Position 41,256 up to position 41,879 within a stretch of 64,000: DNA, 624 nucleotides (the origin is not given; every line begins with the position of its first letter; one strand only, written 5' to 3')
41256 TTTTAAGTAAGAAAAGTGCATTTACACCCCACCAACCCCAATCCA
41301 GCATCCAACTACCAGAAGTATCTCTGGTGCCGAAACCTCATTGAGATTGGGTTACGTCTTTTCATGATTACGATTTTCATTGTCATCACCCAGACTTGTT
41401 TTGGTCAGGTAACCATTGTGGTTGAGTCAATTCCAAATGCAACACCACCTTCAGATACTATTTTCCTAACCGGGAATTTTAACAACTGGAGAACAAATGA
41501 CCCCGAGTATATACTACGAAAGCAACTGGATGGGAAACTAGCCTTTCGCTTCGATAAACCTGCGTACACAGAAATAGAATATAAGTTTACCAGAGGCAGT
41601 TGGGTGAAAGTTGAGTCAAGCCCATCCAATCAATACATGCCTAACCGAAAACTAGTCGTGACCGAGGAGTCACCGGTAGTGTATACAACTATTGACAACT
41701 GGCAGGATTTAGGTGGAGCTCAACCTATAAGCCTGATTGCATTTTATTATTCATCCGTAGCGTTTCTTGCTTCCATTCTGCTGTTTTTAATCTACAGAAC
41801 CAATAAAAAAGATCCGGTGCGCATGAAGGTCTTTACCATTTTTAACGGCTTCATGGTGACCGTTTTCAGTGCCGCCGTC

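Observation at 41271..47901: Candidate starch-sensing module: 7TM one-component regulator with glycogen-binding-like ectodomain and AraC output, next to tandem T9SS amylases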

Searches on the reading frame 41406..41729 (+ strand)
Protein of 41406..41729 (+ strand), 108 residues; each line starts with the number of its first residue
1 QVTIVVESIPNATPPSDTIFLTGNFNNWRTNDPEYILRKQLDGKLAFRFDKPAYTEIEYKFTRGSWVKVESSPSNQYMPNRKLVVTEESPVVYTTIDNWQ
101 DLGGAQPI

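Call 18: search_solved_structures(query=A2, max_evalue=10, show_alignments=3)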
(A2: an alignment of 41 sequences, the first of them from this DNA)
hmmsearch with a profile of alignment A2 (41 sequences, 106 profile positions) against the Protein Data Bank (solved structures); distinct sequences matched with E-value up to 10: 19.
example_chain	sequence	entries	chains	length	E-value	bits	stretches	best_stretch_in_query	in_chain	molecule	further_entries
8dl1_A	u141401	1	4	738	0.001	22.3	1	13-51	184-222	Alpha amylase, catalytic domain protein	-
8dge_A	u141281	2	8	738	0.001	22.3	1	13-51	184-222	Alpha amylase, catalytic domain protein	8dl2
4y0g_A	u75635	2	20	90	0.0013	22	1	17-67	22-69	5'-AMP-activated protein kinase subunit beta-2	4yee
2f15_A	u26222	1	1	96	0.0013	22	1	17-67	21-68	5'-AMP-activated protein kinase, beta-2 subunit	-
2lu3_A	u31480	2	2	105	0.0017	21.7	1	17-67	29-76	5'-AMP-activated protein kinase subunit beta-2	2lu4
4rer_B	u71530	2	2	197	0.006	19.9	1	17-67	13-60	5'-AMP-activated protein kinase subunit beta-2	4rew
7jhg_B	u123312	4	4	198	0.006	19.9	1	17-67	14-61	5'-AMP-activated protein kinase subunit beta-2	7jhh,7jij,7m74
4yef_A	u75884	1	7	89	0.0091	19.3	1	16-67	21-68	5'-AMP-activated protein kinase subunit beta-1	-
1z0m_A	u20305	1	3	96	0.0092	19.3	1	15-67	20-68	5'-AMP-activated protein kinase, beta-1 subunit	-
1z0n_A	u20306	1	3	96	0.01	19.2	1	15-67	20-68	5'-AMP-activated protein kinase, beta-1 subunit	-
6b2e_B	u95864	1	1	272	0.01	19.1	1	17-67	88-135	5'-AMP-activated protein kinase subunit beta-2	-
6e4t_B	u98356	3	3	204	0.046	17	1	16-67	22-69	5'-AMP-activated protein kinase subunit beta-1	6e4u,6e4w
4qfg_B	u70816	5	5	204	0.049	16.9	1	16-67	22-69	5'-AMP-activated protein kinase subunit beta-1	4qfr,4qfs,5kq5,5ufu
5t5t_B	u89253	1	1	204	0.057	16.7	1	16-67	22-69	5'-AMP-activated protein kinase subunit beta-1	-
6c9f_B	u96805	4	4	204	0.057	16.7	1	16-67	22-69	5'-AMP-activated protein kinase subunit beta-1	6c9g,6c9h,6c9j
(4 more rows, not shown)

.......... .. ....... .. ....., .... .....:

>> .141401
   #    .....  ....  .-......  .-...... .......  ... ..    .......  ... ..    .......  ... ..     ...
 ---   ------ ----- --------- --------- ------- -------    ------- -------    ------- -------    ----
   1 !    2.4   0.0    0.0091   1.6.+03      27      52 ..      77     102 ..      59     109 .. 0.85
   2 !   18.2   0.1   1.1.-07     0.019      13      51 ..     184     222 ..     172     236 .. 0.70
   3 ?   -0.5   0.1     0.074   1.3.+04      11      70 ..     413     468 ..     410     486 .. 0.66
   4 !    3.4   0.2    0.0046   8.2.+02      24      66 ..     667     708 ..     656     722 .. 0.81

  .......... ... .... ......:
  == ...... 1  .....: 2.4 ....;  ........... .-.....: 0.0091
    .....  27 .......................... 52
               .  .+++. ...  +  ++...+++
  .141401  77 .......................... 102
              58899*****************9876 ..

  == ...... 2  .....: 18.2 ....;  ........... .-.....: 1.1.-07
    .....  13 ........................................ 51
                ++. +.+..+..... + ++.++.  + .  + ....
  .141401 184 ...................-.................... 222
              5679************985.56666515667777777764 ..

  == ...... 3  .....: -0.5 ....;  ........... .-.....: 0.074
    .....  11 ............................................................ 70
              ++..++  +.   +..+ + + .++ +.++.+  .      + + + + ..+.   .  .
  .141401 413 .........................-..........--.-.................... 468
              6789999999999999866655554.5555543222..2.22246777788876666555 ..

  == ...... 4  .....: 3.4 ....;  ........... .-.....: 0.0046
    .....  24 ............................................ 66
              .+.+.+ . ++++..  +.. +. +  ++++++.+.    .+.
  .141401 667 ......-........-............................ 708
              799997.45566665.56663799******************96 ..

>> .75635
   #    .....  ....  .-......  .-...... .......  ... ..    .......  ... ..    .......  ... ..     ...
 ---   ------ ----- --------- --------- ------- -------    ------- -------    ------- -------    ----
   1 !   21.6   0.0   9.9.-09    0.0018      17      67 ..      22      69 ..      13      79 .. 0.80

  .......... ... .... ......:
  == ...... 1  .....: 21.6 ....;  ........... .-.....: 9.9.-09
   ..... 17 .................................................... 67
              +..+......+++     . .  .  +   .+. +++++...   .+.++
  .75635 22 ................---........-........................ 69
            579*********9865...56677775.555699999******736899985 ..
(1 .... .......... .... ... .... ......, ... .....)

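Call 19: search_protein_families(library=pfam, alignment_id=A2, max_evalue=1)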
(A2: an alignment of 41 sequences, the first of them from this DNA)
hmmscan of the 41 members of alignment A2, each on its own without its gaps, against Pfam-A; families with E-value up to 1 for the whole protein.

A. member 1, seq(108 aa): 2 families
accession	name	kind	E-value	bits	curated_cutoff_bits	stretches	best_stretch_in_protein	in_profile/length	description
PF00686.25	CBM_20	-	0.021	15.1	23.3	1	2-92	2-94/97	Starch binding domain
PF16760.10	CBM53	-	0.033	14.9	27.6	1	15-40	11-33/57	Starch/carbohydrate-binding module (family 53)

B. families by the number of members that match (of 41 scanned): 19 families
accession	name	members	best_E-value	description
PF16561.11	AMPK1_CBM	40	8.5e-09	Glycogen recognition site of AMP-activated protein kinase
PF16760.10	CBM53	19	0.0017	Starch/carbohydrate-binding module (family 53)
PF22058.2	X25_BaPul_like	9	0.00014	Pullulanase X25 domain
PF02922.24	CBM_48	7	0.0033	Carbohydrate-binding module 48 (Isoamylase N-terminal domain)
PF00907.27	T-box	3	0.04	T-box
PF19686.4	DUF6188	1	0.019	Family of unknown function (DUF6188)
PF00686.25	CBM_20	1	0.021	Starch binding domain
PF02890.19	DUF226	1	0.023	Borrelia family of unknown function DUF226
PF25132.1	TYW2_N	1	0.027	TYW2 N-terminal domain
PF02806.24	Alpha-amylase_C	1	0.058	Alpha amylase, C-terminal all-beta domain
PF25175.1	Beta-prop_WDR5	1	0.11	WDR5 beta-propeller domain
PF24786.1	RXYLT1_N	1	0.11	RXYLT1 N-terminal domain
PF18909.5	dGTP_diPhyd_N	1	0.11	dATP/dGTP diphosphohydrolase, N-terminal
PF00756.26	Esterase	1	0.13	Putative esterase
PF24421.1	Ig_J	1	0.14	Tip attachment protein J, Ig-like domain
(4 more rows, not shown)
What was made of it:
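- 40/41 ectodomains match AMPK1_CBM (best 8.5e-9), and some also match CBM53, X25 and CBM48 (call 19). The window's own ectodomain is below every Pfam CBM threshold (call 19).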

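Call 20: find_related_loci(query=A2, collection=genome_contigs, flank=10000)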
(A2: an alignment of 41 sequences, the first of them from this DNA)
Query A2 (108 aa) in genome_contigs; peptide patterns used: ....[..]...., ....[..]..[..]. (x = any residue, [..] = any of these).
577 stretches matched a pattern; 445 encode a relative of the query (tblastn E <= 1e-3); the best 80 are kept; 80 distinct loci.
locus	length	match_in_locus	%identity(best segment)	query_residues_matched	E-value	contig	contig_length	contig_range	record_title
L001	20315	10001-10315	56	1-106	2e-37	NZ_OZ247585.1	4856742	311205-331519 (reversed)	MAG: Reichenbachiella sp. isolate eb5c5201-2828-4ab5-bcd7-5c3e20512ac5 chromosome 1, complete sequence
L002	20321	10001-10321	53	1-108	1e-36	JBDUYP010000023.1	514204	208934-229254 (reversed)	MAG: Cyclobacteriaceae bacterium isolate CB.61.F.B1_116_20 CB_61_F_B1_116_20_000000000023, whole genome shotgun sequence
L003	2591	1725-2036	54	1-106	4e-36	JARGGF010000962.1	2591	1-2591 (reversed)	MAG: Bacteroidales bacterium isolate C14-25 NODE_962_length_2591_cov_2.689340, whole genome shotgun sequence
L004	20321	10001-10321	50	1-108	5e-35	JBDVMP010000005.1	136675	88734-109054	MAG: Cyclobacteriaceae bacterium isolate LC.127.F.D4_180_7 LC_127_F_D4_180_7_000000000005, whole genome shotgun sequence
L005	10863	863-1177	56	1-108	6e-35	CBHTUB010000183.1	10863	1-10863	MAG TPA_asm: uncultured Chryseosolibacter sp. isolate ERR14722425_concoct_59 genome assembly, contig: ERZ27336817.2408,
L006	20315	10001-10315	54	1-106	9e-35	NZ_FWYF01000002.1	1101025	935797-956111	Reichenbachiella faecimaris strain DSM 26133, whole genome shotgun sequence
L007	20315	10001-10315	55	1-107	2e-34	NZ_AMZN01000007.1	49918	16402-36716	Fulvivirga imtechensis AK7 contig7, whole genome shotgun sequence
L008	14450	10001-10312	51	1-106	4e-34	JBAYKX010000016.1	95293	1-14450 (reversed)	MAG: Salinivirgaceae bacterium isolate SO_2016_GW1_9 scaffold00515_OW334_2016, whole genome shotgun sequence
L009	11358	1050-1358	54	1-106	5e-34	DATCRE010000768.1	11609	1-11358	MAG TPA_asm: Cyclobacteriaceae bacterium isolate SMAG_U7271 k141_61179, whole genome shotgun sequence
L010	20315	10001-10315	54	1-106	9e-34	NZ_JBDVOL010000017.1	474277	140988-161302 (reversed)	MAG: Reichenbachiella sp. isolate LC.101.F.A3_199_15 LC_101_F_A3_199_15_000000000017, whole genome shotgun sequence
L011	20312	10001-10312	52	1-106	6e-33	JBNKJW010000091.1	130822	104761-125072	MAG: Bacteroidales bacterium isolate H2.bin.10.orig k141_582198, whole genome shotgun sequence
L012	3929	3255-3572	53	1-108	6e-33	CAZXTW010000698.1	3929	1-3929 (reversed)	MAG TPA_asm: uncultured Roseivirgaceae bacterium isolate SRP135972_co2_271 genome assembly, contig: NODE_44691_length_39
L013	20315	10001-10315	48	1-106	2e-32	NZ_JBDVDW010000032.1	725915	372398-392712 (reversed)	MAG: Reichenbachiella sp. isolate CB.54.F.C2_137_011 CB_54_F_C2_137_011_000000000032, whole genome shotgun sequence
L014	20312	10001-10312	50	2-108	1e-32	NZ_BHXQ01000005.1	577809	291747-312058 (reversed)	Chryseotalea sanaruensis strain Ys Contig05, whole genome shotgun sequence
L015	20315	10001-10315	50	1-107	4e-32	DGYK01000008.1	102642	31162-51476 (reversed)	MAG TPA_asm: Flammeovirgaceae bacterium UBA5008 UBA5008_contig_1477, whole genome shotgun sequence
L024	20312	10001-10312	47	1-106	2e-30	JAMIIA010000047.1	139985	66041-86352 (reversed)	MAG: Bacteroidales bacterium isolate RA_AS_maxbin.060 k201_12297, whole genome shotgun sequence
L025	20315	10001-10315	47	2-108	3e-30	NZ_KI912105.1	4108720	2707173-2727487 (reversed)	Alkaliflexus imshenetskii DSM 15055 strain Z-7010, DSM 15055 AlkimDRAFT_AIB.5, whole genome shotgun sequence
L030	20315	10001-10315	46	2-108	2e-29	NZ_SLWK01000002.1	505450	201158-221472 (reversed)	Natronoflexus pectinivorans strain DSM 24179 Ga0310552_102, whole genome shotgun sequence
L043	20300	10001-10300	41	1-101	2e-22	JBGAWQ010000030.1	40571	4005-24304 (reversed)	MAG: Saprospiraceae bacterium isolate MAG_MBR_AS.61 MBRAS-61_NODE_30_length_40571_cov_9.201635, whole genome shotgun seq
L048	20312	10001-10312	42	1-105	6e-22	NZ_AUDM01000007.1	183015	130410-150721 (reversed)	Flavobacterium filum DSM 17961 H601DRAFT_scaffold00006.6_C, whole genome shotgun sequence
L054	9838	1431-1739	41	3-105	2e-21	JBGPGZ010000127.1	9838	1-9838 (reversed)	MAG: Cyclobacteriaceae bacterium isolate OBJ_0618_7090110_370 k141_8089050_length_9838_cov_12.0000, whole genome shotgun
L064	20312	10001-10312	39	1-105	1e-20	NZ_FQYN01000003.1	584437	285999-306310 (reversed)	Hymenobacter daecheongensis DSM 21074, whole genome shotgun sequence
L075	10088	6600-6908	43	2-104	1e-20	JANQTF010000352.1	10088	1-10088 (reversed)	MAG: Bacteroidia bacterium isolate MAG_02 P22051_101_S23_metaspades_7565_10088_cov_9, whole genome shotgun sequence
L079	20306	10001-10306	39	1-102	2e-20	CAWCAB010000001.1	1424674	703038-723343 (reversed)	MAG: uncultured Bacteroidetes bacterium isolate MFD03804.bin.1.79 genome assembly, contig: contig_23039, whole genome sh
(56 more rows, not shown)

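Call 21: predict_structure(alignment_id=A2)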
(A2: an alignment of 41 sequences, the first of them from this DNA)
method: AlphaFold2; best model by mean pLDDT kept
length: 108 residues; sequences in the alignment: 41
mean_pLDDT: 89.0   pTM: 0.81
mean pLDDT of the five models: 89.0, 88.2, 88.0, 87.8, 87.4
residues with pLDDT >= 90: 80; 70-90: 20; 50-70: 3; < 50: 5
segments of 3 or more residues with pLDDT < 50: 104-108
pLDDT, mean of each block of 10 residues (from residue 1): 95 93 93 95 95 88 84 93 87 95 53
secondary structure, 60 per line:
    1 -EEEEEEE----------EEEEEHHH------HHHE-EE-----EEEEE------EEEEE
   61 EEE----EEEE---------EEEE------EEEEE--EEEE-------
elements in order: E2-8 E19-23 E45-49 E56-63 E68-71 E81-84 E91-95 E98-101
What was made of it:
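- On CBM20/CBM48 starch-binding domain clan: AF2 ectodomain model, pLDDT 89 (call 21).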

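Call 28: fold_search(model_id=the predicted structure, library=pdb)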
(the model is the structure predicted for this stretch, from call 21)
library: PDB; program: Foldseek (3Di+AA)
matches with E <= 10: 641; with E <= 0.001: 15
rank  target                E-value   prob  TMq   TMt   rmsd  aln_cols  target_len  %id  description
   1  8x8k_A                2.4e-04  1.00  0.59  0.65   3.8       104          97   22  Crystal structure of STBD1 CBM20 domain in complex with maltotetraose (released 2024-09-18)
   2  1cgx_A                3.5e-04  1.00  0.62  0.11   3.6       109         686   23  SITE DIRECTED MUTATIONS OF THE ACTIVE SITE RESIDUE TYROSINE 195 OF CYCLODEXTRIN GLYXOSYLTRANSFERASE FROM BACILLUS CIRC (released 1995-02-07)
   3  1cgv_A                4.4e-04  1.00  0.58  0.11   4.0       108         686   25  SITE DIRECTED MUTATIONS OF THE ACTIVE SITE RESIDUE TYROSINE 195 OF CYCLODEXTRIN GLYCOSYLTRANSFERASE FROM BACILLUS CIRC (released 1995-02-27)
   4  2z0b_C                5.0e-04  1.00  0.52  0.49   9.4       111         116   10  Crystal structure of CBM20 domain of human putative glycerophosphodiester phosphodiesterase 5 (KIAA1434) (released 2008-05-06)
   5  8x8k_C                5.3e-04  1.00  0.60  0.65   3.2       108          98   23  Crystal structure of STBD1 CBM20 domain in complex with maltotetraose (released 2024-09-18)
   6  1cgy_A                5.6e-04  1.00  0.63  0.12   3.6       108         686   21  SITE DIRECTED MUTATIONS OF THE ACTIVE SITE RESIDUE TYROSINE 195 OF CYCLODEXTRIN GLYXOSYLTRANSFERASE FROM BACILLUS CIRC (released 1995-02-07)
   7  1tcm_A                5.6e-04  1.00  0.52  0.11   5.0       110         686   23  CYCLODEXTRIN GLYCOSYLTRANSFERASE W616A MUTANT FROM BACILLUS CIRCULANS STRAIN 251 (released 1997-04-21)
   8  1cgw_A                6.3e-04  1.00  0.62  0.11   3.6       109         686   23  SITE DIRECTED MUTATIONS OF THE ACTIVE SITE RESIDUE TYROSINE 195 OF CYCLODEXTRIN GLYCOSYLTRANSFERASE FROM BACILLUS CIRC (released 1995-02-07)
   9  1uks_A                7.2e-04  1.00  0.61  0.11   3.4       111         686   26  Crystal structure of F183L/F259L mutant cyclodextrin glucanotransferase complexed with a pseudo-maltotetraose derived  (released 2004-02-24)
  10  2z0b_D                7.2e-04  1.00  0.53  0.49   9.5       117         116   11  Crystal structure of CBM20 domain of human putative glycerophosphodiester phosphodiesterase 5 (KIAA1434) (released 2008-05-06)
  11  1cdg_A                8.1e-04  1.00  0.57  0.11   4.3       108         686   23  NUCLEOTIDE SEQUENCE AND X-RAY STRUCTURE OF CYCLODEXTRIN GLYCOSYLTRANSFERASE FROM BACILLUS CIRCULANS STRAIN 251 IN A MA (released 1994-01-31)
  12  1ukt_A                8.6e-04  1.00  0.58  0.11   3.7       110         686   26  Crystal structure of Y100L mutant cyclodextrin glucanotransferase compexed with an acarbose (released 2004-02-24)
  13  1d7f_A                9.1e-04  1.00  0.61  0.11   3.7       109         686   27  CRYSTAL STRUCTURE OF ASPARAGINE 233-REPLACED CYCLODEXTRIN GLUCANOTRANSFERASE FROM ALKALOPHILIC BACILLUS SP. 1011 DETER (released 2000-03-17)
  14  1ot2_A                9.7e-04  1.00  0.54  0.11   4.4       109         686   22  Bacillus circulans strain 251 Cyclodextrin glycosyl transferase mutant D135N (released 2003-06-03)
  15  1kck_A                9.7e-04  1.00  0.54  0.11   4.3       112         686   23  Bacillus circulans strain 251 Cyclodextrin glycosyl transferase mutant N193G (released 2002-01-16)
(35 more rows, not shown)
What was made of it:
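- On CBM20/CBM48 starch-binding domain clan: The Foldseek top hits are CBM20 domains (call 28).
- The best Foldseek hit is STBD1 CBM20 bound to maltotetraose (call 28).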

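Call 32: search_protein_families(library=pfam, proteins=[L048:9947-11317:+, L064:9941-11359:+, L043:9914-11329:+, L054:1026-2936:+, L075:6201-8078:+, L025:9920-11482:+, L030:9884-11470:+, L079:9947-11338:+], max_evalue=0.01)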
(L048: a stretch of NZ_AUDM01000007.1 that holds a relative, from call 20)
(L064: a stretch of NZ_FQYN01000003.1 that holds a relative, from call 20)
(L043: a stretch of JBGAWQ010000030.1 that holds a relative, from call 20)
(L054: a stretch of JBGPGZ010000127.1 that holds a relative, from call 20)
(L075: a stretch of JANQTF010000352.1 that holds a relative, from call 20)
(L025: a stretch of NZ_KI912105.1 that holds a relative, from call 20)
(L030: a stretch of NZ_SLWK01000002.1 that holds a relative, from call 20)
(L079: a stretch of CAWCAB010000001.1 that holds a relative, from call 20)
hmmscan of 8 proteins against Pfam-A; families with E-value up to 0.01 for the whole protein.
L048:9947-11317:+ (456 aa): 2 families
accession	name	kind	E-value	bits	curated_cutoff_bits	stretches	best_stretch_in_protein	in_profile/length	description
PF00756.26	Esterase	-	3.2e-33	116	22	1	142-371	3-248/251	Putative esterase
PF12146.15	Hydrolase_4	-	0.00052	19.8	27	1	256-309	74-128/239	Serine aminopeptidase, S33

L064:9941-11359:+ (472 aa): 6 families
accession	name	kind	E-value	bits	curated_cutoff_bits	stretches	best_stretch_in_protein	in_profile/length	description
PF00756.26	Esterase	-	9.2e-35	121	22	1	147-379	3-249/251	Putative esterase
PF18962.6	Por_Secre_tail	-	1.7e-11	44.7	27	1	402-465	2-69/75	Secretion system C-terminal sorting domain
PF22058.2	X25_BaPul_like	-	0.00019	21.9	27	1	42-112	12-77/87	Pullulanase X25 domain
PF12146.15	Hydrolase_4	-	0.00038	20.3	27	1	266-305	77-116/239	Serine aminopeptidase, S33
PF09134.16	Invasin_D3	-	0.0024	18.8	33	0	409-469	19-78/98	Invasin, domain 3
PF00561.26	Abhydrolase_1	-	0.0072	16.4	25.8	0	259-376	63-188/245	alpha/beta hydrolase fold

L043:9914-11329:+ (471 aa): 3 families
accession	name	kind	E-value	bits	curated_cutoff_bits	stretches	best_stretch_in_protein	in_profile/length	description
PF00756.26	Esterase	-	3e-27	96.4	22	1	152-333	3-195/251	Putative esterase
PF18962.6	Por_Secre_tail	-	1.4e-10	41.8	27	1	401-459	1-66/75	Secretion system C-terminal sorting domain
PF22058.2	X25_BaPul_like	-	0.00028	21.3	27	1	52-98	13-60/87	Pullulanase X25 domain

L054:1026-2936:+ (636 aa): 3 families
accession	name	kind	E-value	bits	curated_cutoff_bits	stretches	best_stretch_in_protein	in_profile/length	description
PF12833.13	HTH_18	-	5.3e-11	43.1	33.6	1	553-631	4-79/80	Helix-turn-helix domain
PF00165.29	HTH_AraC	-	8.3e-06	26.3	26.6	1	596-630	8-41/42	Bacterial regulatory helix-turn-helix proteins, AraC family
PF16561.11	AMPK1_CBM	-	0.0023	18.6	26.8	0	151-205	13-63/85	Glycogen recognition site of AMP-activated protein kinase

L075:6201-8078:+ (625 aa): 4 families
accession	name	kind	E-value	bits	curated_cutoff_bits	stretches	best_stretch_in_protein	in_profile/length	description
PF12833.13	HTH_18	-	1.4e-15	57.8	33.6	1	538-619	1-79/80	Helix-turn-helix domain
PF00165.29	HTH_AraC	-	2.7e-07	31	26.6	1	586-618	10-41/42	Bacterial regulatory helix-turn-helix proteins, AraC family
PF16561.11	AMPK1_CBM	-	0.00019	22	26.8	0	151-193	14-52/85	Glycogen recognition site of AMP-activated protein kinase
PF11549.13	Sec31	-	0.007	16.7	25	0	100-126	4-30/50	Protein transport protein SEC31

L025:9920-11482:+ (520 aa): 2 families
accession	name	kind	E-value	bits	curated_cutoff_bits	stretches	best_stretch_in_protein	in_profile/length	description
PF12833.13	HTH_18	-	3.8e-10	40.4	33.6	1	443-513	12-79/80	Helix-turn-helix domain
PF00165.29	HTH_AraC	-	2.9e-06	27.7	26.6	1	476-512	6-41/42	Bacterial regulatory helix-turn-helix proteins, AraC family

L030:9884-11470:+ (528 aa): 2 families
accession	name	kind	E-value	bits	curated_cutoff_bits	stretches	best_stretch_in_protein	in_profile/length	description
PF12833.13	HTH_18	-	1.5e-09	38.5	33.6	1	446-523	6-80/80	Helix-turn-helix domain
PF00165.29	HTH_AraC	-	7.7e-06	26.3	26.6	1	490-521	11-41/42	Bacterial regulatory helix-turn-helix proteins, AraC family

L079:9947-11338:+ (463 aa): 3 families
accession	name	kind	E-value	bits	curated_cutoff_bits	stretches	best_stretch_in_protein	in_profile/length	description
PF00756.26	Esterase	-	1.9e-23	84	22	1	143-295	4-158/251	Putative esterase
PF18962.6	Por_Secre_tail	-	8.9e-10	39.2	27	1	391-461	1-74/75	Secretion system C-terminal sorting domain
PF22184.2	CBM_56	-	0.003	18.2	27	1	47-81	32-65/75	Carbohydrate binding module family 56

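Call 51: search_protein_families(library=pfam, proteins=[L054:3351-6467:+, L054:6490-8052:+, L054:8074-9435:+, L006:4685-7495:+, L006:7835-9298:+, L024:6941-9739:+], max_evalue=0.0001)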
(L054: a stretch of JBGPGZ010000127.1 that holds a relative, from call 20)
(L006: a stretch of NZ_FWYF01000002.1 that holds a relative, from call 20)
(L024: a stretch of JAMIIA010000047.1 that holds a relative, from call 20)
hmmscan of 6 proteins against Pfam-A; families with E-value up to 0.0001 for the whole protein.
L054:3351-6467:+ (1038 aa): 4 families
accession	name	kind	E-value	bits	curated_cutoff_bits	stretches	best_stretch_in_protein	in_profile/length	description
PF07715.20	Plug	-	2.5e-19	70.2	23.9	1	119-241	2-107/107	TonB-dependent Receptor Plug Domain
PF13715.12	CarbopepD_reg_2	-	7.5e-18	64.8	32.2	1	30-111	1-88/88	CarboxypepD_reg-like domain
PF00593.30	TonB_dep_Rec_b-barrel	-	2.6e-15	57.7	27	1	401-912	4-432/436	TonB dependent receptor-like, beta-barrel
PF13620.12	CarboxypepD_reg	-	2.6e-08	34.5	32.3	1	30-100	2-82/82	Carboxypeptidase regulatory-like domain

L054:6490-8052:+ (520 aa): 2 families
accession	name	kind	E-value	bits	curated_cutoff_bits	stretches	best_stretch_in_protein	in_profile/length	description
PF07980.17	SusD_RagB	-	7.3e-33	114.9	23.1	1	359-520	125-297/297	SusD family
PF14322.12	SusD-like_3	-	9.4e-05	23.2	27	0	100-205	59-159/191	Starch-binding associating with outer membrane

L054:8074-9435:+ (453 aa): 2 families
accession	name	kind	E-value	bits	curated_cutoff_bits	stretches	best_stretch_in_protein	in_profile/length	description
PF16411.10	SusF_SusE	-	3.9e-16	60.2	27.5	2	268-449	1-167/167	Outer membrane protein SusF_SusE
PF14292.12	SusE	-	1.4e-13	51.4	25.2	1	41-135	10-105/106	SusE outer membrane protein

L006:4685-7495:+ (936 aa): 5 families
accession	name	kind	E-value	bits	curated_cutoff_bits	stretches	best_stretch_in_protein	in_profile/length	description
PF00476.26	DNA_pol_A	-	1e-161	538.6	34.3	1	556-934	2-381/381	DNA polymerase family A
PF02739.22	5_3_exonuc_N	-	3.6e-55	186.6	34.3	1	7-172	1-161/164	5'-3' exonuclease, N-terminal resolvase-like domain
PF01612.26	DNA_pol_A_exo1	-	3.2e-32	112.2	23.6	1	344-523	1-172/173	3'-5' exonuclease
PF01367.25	5_3_exonuc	-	4.8e-29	101.1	40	1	180-270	4-95/97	5'-3' exonuclease, C-terminal SAM fold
PF22619.2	DNA_polI_exo1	-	6.9e-11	42.6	27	1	371-492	4-120/140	DNA polymerase I, ribonuclease H-like domain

L006:7835-9298:+ (487 aa): 1 family
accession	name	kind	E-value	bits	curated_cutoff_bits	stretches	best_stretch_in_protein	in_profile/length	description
PF18962.6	Por_Secre_tail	-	1.3e-05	25.8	27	0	409-483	1-73/75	Secretion system C-terminal sorting domain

L024:6941-9739:+ (932 aa): 0 families
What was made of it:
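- Tried and rejected: The 936-aa gene there is DNA polymerase I (call 51).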
